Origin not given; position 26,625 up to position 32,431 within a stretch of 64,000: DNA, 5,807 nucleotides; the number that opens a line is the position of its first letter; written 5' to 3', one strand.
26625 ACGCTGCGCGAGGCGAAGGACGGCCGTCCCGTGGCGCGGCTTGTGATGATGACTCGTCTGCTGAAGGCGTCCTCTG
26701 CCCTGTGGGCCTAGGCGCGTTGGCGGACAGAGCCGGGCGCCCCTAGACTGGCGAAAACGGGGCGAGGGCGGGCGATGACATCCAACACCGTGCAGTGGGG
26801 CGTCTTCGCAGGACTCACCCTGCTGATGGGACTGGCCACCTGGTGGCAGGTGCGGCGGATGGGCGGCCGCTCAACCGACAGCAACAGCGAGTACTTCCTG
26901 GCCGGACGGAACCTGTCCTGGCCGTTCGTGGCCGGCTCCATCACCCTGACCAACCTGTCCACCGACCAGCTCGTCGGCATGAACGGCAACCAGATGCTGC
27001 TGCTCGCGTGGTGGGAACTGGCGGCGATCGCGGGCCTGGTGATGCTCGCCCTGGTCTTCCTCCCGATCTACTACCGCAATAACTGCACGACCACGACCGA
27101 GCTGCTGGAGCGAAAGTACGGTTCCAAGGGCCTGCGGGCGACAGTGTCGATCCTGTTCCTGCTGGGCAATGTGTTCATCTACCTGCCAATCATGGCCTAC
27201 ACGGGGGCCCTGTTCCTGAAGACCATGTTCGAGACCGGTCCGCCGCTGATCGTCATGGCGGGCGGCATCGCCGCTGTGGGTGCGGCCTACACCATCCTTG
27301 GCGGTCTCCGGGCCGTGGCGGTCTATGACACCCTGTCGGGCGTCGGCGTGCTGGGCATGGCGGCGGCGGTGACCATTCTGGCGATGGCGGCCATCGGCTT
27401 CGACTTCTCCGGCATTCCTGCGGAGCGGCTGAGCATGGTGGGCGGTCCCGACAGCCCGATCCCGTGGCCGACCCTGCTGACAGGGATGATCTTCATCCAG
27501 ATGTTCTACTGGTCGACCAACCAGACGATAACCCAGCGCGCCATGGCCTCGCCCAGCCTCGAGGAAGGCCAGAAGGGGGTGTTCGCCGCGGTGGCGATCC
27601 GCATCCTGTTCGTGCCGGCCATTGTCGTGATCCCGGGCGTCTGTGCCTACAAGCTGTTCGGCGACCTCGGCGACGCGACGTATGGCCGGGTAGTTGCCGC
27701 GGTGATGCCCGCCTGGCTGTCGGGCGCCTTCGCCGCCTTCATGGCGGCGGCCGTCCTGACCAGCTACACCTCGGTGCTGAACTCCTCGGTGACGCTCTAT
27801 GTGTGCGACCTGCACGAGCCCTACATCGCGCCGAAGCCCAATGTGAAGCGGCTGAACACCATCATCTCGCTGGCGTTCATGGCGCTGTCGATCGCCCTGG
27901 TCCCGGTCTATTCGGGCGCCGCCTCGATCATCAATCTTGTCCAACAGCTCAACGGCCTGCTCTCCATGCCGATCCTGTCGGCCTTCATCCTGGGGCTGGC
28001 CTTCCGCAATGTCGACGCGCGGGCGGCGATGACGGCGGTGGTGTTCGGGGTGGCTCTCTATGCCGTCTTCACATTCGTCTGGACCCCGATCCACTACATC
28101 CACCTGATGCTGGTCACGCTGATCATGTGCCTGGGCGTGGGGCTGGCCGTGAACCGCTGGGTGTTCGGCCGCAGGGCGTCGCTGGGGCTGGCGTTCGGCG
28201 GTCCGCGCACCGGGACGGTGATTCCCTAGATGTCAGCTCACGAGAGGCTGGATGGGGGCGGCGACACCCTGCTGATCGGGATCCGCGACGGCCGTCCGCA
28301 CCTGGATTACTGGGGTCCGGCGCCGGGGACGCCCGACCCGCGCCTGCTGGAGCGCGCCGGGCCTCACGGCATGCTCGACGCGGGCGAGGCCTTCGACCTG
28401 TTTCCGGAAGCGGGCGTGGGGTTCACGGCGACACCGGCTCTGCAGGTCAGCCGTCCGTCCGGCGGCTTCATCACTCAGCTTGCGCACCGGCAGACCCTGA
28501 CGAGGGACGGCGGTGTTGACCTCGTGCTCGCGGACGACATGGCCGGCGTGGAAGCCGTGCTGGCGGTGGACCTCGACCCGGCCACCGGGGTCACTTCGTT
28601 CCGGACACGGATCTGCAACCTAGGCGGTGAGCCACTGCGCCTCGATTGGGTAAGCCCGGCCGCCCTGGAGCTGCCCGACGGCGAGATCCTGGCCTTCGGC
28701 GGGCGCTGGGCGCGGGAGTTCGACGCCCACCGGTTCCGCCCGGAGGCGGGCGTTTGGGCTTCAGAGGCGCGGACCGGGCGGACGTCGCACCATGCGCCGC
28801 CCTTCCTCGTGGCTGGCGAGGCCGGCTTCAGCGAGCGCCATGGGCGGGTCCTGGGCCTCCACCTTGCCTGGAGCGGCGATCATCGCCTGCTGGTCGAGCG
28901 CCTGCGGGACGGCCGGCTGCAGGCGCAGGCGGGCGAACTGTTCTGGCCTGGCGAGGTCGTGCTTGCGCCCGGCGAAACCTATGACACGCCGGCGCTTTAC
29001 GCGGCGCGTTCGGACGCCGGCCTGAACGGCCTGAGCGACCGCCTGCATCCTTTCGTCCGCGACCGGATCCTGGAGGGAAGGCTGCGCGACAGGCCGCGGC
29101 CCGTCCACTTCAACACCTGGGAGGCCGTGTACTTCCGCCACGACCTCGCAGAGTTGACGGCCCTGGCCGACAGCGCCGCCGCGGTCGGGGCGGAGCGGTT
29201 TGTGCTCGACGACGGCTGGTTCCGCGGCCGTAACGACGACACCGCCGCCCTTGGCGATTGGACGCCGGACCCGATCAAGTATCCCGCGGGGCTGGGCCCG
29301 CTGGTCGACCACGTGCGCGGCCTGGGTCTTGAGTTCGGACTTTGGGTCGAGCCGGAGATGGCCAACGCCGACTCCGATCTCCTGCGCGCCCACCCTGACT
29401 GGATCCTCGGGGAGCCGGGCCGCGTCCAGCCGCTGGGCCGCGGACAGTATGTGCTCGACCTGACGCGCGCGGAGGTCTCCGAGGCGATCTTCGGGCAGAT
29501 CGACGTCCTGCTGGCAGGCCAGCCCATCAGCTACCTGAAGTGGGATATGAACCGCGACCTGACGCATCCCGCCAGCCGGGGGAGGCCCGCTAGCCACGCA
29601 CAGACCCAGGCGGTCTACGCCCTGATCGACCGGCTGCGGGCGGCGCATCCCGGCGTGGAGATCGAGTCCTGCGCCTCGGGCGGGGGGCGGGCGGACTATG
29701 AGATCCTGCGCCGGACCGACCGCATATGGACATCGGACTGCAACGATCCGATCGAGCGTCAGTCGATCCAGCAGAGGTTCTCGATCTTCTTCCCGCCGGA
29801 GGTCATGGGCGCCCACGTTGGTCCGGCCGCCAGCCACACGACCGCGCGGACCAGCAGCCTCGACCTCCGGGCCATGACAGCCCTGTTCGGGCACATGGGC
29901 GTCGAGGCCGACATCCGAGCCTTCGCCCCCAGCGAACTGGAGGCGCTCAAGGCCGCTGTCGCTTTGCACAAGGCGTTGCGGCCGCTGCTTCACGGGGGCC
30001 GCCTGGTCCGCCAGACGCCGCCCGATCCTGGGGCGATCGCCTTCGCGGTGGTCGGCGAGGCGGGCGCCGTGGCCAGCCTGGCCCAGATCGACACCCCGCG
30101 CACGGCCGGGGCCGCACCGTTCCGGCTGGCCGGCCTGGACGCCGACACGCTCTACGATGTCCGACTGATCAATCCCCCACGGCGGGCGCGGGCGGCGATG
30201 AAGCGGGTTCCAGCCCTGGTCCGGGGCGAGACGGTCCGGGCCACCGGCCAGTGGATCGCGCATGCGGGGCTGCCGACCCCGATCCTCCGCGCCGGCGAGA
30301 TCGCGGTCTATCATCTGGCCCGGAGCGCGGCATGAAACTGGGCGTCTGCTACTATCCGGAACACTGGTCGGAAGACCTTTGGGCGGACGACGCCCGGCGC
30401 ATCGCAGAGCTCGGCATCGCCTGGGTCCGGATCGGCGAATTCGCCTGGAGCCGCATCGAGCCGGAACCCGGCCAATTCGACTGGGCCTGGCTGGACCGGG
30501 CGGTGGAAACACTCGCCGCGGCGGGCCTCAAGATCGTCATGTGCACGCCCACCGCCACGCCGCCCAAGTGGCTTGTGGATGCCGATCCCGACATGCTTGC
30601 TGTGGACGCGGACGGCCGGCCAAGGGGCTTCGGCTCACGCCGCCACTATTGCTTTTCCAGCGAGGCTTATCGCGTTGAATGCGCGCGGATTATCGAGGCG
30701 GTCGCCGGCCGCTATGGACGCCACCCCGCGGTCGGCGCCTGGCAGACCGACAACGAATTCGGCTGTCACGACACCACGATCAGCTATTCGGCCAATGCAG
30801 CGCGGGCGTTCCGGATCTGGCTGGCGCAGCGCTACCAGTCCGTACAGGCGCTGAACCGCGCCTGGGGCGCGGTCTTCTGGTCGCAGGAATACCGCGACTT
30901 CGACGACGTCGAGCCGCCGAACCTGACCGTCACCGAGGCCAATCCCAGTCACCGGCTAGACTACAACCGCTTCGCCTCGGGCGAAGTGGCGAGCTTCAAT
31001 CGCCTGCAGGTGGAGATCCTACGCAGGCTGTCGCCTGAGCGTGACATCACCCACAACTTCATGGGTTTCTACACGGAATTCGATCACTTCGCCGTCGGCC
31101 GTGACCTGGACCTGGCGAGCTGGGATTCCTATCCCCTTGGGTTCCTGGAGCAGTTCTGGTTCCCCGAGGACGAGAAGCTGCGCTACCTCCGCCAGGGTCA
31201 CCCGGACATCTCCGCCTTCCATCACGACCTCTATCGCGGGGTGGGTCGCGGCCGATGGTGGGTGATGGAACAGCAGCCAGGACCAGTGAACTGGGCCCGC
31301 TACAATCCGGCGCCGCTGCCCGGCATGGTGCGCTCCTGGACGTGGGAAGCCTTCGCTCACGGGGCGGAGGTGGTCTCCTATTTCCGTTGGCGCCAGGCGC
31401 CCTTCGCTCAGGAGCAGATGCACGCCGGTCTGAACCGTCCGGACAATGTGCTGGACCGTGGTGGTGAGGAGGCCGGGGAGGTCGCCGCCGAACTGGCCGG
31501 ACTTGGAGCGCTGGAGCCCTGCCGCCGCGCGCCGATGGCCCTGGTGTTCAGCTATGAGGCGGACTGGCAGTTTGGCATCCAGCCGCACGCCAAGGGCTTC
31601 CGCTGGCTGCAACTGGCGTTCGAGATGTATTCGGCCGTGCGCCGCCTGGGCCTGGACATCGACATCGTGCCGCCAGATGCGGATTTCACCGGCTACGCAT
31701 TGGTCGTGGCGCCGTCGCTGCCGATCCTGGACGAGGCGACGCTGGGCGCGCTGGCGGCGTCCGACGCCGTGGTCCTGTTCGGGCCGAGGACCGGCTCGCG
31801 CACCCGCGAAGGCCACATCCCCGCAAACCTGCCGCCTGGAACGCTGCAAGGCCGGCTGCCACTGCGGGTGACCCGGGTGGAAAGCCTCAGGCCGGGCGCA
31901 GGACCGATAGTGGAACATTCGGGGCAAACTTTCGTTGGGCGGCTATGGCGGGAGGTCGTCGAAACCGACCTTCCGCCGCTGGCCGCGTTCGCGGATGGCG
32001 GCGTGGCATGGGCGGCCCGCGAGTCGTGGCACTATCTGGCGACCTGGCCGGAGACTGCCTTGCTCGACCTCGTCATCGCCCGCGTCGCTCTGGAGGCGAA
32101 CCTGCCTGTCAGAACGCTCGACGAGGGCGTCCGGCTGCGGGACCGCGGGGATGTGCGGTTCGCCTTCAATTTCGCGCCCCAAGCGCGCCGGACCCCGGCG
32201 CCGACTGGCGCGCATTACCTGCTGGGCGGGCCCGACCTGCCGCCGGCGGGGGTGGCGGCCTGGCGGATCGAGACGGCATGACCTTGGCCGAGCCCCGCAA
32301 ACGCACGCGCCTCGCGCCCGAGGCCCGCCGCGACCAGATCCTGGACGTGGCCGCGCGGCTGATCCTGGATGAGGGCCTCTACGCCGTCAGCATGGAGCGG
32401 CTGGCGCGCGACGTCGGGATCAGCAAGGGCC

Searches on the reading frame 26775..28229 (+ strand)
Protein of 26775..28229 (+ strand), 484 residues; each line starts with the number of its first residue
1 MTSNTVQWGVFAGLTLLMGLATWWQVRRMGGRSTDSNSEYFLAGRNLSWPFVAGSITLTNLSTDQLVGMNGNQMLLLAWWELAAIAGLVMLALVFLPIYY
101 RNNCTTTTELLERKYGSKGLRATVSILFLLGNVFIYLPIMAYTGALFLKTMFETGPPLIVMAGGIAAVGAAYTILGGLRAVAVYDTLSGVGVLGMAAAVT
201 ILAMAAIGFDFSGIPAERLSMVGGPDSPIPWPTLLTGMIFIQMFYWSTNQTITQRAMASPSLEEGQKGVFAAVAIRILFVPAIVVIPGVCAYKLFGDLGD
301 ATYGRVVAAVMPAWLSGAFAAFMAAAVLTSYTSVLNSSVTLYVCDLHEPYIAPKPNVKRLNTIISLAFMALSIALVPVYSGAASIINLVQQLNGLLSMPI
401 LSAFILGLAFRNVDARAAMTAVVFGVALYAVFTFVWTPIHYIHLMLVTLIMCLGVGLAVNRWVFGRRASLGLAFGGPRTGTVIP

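Call 10: search_protein_families(library=pfam, proteins=[window:26775-28229:+])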
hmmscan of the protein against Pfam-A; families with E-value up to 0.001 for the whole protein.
window:26775-28229:+ (484 aa): 1 family
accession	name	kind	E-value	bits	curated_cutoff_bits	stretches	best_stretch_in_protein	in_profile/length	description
PF00474.23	SSF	-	4.7e-31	108.5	22.8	1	40-425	1-406/406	Sodium:solute symporter family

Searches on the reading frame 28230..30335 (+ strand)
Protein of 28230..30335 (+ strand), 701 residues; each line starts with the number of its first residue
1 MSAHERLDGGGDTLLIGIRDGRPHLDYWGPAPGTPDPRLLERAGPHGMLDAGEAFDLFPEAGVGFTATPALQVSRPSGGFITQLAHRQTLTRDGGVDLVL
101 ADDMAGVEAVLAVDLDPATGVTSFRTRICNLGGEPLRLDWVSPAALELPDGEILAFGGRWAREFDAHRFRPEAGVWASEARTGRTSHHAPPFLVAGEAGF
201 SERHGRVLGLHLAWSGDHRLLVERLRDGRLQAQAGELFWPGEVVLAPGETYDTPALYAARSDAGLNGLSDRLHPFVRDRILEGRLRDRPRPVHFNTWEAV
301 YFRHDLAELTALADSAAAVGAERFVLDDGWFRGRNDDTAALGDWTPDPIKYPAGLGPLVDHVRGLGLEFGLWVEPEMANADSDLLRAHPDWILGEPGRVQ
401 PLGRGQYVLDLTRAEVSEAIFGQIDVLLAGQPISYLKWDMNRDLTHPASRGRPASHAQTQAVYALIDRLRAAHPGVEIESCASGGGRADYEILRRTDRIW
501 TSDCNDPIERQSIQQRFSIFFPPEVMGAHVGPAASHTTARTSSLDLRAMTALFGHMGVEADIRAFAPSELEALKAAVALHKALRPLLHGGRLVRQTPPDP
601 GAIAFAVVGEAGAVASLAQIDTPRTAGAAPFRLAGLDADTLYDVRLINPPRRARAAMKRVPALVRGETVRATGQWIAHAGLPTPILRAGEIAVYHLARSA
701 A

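Call 42: search_protein_families(library=pfam, proteins=[window:28230-30335:+])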
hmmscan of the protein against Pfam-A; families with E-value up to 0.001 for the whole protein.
window:28230-30335:+ (701 aa): 2 families
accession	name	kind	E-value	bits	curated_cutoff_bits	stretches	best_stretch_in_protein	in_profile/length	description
PF02065.24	Melibiase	-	1.8e-115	386.1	27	1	250-588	1-345/347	Melibiase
PF16875.11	Glyco_hydro_36N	-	6.3e-37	127.8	27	1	22-235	2-242/253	Glycosyl hydrolase family 36 N-terminal domain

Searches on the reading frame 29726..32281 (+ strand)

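Call 46: search_protein_families(library=pfam, proteins=[window:29726-32281:+], max_evalue=0.01)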
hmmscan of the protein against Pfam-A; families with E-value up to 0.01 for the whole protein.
window:29726-32281:+ (851 aa): 4 families
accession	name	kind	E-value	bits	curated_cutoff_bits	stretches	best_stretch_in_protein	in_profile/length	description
PF02449.21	Glyco_hydro_42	-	7.8e-150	499.8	21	1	208-591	1-374/376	Beta-galactosidase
PF08532.16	Glyco_hydro_42M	-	2.7e-26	92.8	25.8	1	604-793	3-206/207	Beta-galactosidase trimerisation domain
PF08533.16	Glyco_hydro_42C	-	7.7e-05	22.8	21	1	801-847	1-57/58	Beta-galactosidase C-terminal domain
PF01373.23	Glyco_hydro_14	-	0.0061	16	27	0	352-389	180-217/402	Glycosyl hydrolase family 14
